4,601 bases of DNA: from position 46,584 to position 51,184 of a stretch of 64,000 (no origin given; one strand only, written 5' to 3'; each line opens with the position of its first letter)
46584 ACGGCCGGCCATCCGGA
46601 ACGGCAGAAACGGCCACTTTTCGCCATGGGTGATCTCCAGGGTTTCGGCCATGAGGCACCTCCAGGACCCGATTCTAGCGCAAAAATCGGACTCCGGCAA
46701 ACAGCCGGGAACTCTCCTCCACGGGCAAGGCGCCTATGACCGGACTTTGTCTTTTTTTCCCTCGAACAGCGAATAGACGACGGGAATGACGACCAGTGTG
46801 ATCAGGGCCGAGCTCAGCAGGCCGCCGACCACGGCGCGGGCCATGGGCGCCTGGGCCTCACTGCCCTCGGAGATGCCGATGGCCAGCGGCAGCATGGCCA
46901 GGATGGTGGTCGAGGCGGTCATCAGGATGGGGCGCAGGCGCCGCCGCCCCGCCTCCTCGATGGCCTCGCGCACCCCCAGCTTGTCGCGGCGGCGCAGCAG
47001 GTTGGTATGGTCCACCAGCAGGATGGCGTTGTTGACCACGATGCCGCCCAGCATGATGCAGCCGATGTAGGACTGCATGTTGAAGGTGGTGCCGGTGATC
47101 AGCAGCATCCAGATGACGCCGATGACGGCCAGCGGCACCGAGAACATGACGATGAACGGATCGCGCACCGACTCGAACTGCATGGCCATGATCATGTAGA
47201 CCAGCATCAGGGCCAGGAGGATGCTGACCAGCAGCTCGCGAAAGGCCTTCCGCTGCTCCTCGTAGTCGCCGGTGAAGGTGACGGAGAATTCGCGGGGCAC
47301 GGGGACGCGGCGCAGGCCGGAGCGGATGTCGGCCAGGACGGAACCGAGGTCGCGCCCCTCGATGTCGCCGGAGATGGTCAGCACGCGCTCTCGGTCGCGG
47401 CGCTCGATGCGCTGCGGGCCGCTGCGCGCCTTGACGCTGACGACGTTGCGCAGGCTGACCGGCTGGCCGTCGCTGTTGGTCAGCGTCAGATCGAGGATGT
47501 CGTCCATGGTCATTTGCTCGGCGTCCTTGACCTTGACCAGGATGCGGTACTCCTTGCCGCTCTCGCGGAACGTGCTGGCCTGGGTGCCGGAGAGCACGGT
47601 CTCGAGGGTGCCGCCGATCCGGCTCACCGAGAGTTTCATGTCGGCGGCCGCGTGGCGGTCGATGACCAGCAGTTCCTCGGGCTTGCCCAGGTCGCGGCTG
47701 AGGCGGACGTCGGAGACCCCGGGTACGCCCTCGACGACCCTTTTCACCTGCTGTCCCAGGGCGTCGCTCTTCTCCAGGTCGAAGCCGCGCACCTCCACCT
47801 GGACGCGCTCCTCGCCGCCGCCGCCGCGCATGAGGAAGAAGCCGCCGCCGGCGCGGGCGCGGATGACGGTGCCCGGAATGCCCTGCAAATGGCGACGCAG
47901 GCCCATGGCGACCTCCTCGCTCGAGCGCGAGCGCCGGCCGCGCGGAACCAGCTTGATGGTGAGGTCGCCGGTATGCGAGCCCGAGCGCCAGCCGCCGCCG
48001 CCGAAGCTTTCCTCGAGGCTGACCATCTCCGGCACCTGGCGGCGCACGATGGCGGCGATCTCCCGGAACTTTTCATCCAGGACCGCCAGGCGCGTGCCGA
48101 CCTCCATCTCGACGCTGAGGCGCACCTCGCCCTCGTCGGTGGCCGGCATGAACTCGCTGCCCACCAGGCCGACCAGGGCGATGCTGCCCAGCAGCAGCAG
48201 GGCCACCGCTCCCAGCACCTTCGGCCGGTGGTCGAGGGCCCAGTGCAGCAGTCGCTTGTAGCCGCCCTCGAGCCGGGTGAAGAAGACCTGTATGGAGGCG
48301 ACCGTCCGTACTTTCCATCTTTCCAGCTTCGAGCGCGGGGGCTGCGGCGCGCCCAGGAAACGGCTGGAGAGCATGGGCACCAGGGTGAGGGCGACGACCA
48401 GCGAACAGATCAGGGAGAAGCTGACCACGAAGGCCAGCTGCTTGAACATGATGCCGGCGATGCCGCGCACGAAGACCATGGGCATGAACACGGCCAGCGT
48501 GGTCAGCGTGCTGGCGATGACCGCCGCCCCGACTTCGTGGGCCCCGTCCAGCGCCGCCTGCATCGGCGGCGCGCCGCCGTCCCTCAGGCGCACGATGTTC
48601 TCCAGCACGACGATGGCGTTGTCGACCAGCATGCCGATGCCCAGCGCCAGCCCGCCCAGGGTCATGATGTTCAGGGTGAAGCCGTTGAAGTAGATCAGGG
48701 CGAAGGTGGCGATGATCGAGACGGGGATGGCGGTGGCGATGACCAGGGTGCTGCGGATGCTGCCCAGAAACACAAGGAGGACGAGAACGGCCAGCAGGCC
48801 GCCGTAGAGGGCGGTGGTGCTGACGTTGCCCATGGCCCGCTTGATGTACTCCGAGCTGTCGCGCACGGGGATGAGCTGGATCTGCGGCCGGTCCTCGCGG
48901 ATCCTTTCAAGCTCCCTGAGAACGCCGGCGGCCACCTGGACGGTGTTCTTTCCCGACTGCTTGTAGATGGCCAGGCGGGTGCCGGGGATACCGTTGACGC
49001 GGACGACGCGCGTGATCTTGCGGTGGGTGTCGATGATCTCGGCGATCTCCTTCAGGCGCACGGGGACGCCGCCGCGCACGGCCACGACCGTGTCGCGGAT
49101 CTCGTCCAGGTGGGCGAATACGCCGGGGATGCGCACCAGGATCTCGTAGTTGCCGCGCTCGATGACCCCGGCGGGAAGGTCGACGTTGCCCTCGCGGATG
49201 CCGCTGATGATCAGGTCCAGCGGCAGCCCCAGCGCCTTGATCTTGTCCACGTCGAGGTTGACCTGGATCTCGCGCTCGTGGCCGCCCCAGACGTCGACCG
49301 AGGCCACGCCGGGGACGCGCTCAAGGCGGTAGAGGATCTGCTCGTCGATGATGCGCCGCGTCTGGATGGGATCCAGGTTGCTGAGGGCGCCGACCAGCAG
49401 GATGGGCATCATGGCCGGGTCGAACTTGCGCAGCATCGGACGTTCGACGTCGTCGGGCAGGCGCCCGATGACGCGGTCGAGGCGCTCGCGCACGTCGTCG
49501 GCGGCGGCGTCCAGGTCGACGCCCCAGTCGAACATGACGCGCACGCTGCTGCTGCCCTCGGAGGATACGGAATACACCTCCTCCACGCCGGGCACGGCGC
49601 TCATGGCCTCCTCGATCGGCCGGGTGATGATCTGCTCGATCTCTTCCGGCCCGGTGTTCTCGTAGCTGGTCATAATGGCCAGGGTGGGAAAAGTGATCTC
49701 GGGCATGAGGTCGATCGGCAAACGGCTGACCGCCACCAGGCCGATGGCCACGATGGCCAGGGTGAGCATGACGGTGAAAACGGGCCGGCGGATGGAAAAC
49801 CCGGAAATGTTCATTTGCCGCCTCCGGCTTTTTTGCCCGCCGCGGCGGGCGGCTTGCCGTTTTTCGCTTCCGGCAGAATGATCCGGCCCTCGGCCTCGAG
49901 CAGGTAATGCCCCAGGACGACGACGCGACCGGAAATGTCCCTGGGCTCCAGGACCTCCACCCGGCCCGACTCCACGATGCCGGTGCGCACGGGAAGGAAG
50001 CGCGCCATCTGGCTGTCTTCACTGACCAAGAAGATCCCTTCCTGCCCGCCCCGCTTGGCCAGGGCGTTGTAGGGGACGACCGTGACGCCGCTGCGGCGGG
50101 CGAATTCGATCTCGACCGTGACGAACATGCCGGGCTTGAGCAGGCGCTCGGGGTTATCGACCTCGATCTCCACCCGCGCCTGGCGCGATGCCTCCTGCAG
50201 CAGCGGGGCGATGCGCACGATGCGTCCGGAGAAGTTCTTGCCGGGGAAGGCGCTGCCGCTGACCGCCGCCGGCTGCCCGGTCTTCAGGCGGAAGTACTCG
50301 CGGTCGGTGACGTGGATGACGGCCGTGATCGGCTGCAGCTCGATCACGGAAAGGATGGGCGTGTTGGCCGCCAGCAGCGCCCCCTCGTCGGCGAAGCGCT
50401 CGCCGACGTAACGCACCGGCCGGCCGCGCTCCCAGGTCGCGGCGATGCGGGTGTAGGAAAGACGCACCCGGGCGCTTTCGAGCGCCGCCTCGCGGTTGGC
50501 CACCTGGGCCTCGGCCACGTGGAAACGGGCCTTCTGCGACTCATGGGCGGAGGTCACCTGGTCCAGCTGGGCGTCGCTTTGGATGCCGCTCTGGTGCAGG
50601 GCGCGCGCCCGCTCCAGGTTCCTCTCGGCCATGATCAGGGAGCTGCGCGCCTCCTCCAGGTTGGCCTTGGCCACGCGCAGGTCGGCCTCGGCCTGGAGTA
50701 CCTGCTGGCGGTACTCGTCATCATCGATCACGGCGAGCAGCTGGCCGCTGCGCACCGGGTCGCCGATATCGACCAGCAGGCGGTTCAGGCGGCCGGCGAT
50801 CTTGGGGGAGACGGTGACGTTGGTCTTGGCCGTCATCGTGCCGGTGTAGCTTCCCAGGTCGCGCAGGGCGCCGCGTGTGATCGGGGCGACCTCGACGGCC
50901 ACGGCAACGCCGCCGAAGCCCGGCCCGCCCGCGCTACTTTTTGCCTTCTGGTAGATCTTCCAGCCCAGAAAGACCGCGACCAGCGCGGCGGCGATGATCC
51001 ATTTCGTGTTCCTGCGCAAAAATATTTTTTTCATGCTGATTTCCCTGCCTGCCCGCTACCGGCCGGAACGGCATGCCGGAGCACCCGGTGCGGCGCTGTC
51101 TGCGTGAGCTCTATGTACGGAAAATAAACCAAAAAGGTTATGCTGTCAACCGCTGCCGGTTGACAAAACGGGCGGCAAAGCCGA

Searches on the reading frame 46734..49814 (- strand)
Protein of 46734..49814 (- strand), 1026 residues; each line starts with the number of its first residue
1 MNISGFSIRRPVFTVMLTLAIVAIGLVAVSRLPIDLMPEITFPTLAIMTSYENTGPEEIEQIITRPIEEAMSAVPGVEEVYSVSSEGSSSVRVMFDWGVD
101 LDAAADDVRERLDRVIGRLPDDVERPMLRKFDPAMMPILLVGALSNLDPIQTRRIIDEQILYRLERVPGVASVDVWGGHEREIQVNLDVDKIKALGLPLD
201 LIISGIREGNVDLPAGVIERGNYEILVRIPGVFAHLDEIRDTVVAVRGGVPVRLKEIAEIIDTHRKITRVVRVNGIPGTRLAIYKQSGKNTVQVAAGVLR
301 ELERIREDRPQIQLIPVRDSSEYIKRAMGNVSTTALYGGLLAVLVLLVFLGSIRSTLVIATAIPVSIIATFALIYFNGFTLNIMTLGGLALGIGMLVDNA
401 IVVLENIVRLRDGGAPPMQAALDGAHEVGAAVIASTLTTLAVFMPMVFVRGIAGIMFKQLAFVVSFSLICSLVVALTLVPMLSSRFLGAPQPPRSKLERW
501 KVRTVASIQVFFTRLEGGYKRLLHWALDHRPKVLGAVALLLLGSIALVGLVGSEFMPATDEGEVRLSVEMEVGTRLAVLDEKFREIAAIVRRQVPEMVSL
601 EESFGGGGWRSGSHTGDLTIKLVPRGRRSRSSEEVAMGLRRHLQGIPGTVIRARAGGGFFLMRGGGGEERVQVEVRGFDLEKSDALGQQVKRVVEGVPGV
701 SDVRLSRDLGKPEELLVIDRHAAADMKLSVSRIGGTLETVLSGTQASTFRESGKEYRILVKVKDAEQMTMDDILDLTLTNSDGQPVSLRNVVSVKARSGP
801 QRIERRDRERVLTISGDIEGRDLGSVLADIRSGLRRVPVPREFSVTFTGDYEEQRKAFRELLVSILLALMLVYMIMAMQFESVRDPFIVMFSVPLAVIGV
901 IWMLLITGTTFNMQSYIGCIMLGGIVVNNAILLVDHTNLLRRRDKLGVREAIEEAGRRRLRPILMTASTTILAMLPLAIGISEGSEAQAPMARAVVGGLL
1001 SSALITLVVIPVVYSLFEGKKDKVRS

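Call 69: search_protein_families(library=pfam, proteins=[window:46734-49814:-], max_evalue=0.00001)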
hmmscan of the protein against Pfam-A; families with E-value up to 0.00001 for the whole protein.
window:46734-49814:- (1026 aa): 2 families
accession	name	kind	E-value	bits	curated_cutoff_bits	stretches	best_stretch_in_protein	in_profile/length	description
PF00873.25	ACR_tran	-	1e-261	871.4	28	1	3-1017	1-1020/1021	AcrB/AcrD/AcrF family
PF03176.21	MMPL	-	1.2e-10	41.3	20.5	1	334-497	148-315/333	MMPL family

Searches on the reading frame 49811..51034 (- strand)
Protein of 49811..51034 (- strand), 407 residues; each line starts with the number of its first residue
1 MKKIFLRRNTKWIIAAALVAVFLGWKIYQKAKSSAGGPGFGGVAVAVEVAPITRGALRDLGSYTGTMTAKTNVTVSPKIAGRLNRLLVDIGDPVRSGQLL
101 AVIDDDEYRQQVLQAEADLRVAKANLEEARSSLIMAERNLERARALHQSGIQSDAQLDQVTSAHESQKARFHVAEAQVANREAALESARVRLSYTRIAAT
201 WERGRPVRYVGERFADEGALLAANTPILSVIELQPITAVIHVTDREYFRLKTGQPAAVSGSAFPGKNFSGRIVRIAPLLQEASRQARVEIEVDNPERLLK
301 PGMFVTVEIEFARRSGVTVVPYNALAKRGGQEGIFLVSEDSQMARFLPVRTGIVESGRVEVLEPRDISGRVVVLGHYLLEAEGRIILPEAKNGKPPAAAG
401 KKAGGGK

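Call 69: search_protein_families(library=pfam, proteins=[window:49811-51034:-], max_evalue=0.00001)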
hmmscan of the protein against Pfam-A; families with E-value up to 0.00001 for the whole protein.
window:49811-51034:- (407 aa): 2 families
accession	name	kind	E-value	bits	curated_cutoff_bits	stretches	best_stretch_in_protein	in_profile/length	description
PF16576.10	HlyD_D23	-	2.3e-24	86.3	30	1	71-305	18-214/214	Barrel-sandwich domain of CusB or HlyD membrane-fusion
PF13437.12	HlyD_3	-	5.2e-13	50.1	22.2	1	216-302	16-106/106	HlyD family secretion protein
